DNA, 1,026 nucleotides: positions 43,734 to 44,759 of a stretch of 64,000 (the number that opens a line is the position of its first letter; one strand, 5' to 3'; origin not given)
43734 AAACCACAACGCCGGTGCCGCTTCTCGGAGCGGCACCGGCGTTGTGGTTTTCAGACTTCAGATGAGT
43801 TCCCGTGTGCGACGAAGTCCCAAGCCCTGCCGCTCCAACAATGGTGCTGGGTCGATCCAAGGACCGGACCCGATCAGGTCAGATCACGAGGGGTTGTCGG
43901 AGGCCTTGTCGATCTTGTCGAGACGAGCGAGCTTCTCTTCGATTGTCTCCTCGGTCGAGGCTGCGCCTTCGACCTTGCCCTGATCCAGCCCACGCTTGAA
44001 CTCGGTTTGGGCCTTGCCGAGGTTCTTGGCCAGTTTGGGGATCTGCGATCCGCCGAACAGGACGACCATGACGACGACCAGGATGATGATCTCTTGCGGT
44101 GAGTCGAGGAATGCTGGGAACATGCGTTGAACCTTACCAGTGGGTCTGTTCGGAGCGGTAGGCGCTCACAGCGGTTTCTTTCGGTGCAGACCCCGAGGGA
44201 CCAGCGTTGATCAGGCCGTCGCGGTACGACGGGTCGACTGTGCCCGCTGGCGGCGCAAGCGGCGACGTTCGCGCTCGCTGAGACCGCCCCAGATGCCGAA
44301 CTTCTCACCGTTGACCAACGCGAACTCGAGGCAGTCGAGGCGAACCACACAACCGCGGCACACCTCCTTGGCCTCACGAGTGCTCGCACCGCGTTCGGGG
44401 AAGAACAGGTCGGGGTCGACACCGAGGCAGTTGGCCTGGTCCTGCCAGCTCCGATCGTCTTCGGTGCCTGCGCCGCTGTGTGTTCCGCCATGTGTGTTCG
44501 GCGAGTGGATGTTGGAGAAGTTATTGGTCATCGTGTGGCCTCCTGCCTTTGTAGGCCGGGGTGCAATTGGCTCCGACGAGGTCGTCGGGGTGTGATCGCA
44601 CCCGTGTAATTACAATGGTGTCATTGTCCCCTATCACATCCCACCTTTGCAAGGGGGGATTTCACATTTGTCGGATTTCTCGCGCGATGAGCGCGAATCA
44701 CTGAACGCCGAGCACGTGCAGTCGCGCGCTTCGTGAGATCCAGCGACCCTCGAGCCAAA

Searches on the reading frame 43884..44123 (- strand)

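Call 34: search_protein_families(library=pfam, proteins=[window:43884-44123:-], max_evalue=0.01)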
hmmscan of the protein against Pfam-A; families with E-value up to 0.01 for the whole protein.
window:43884-44123:- (79 aa): 1 family
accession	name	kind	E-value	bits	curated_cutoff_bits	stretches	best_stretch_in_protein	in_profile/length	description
PF02416.21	TatA_B_E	-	4.4e-11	42.3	21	1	8-48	2-42/53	mttA/Hcf106 family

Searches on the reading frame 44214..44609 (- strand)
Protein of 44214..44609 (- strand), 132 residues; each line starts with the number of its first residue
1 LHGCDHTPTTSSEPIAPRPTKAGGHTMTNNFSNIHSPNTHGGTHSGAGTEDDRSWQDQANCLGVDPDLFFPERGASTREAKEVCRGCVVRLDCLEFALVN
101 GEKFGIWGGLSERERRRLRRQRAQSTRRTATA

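Call 34: search_protein_families(library=pfam, proteins=[window:44214-44609:-], max_evalue=0.01)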
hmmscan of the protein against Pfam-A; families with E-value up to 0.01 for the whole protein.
window:44214-44609:- (132 aa): 1 family
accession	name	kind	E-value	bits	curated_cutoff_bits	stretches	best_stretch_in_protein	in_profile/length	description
PF02467.21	Whib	-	1.4e-25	90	23.6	1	55-118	1-65/65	Transcription factor WhiB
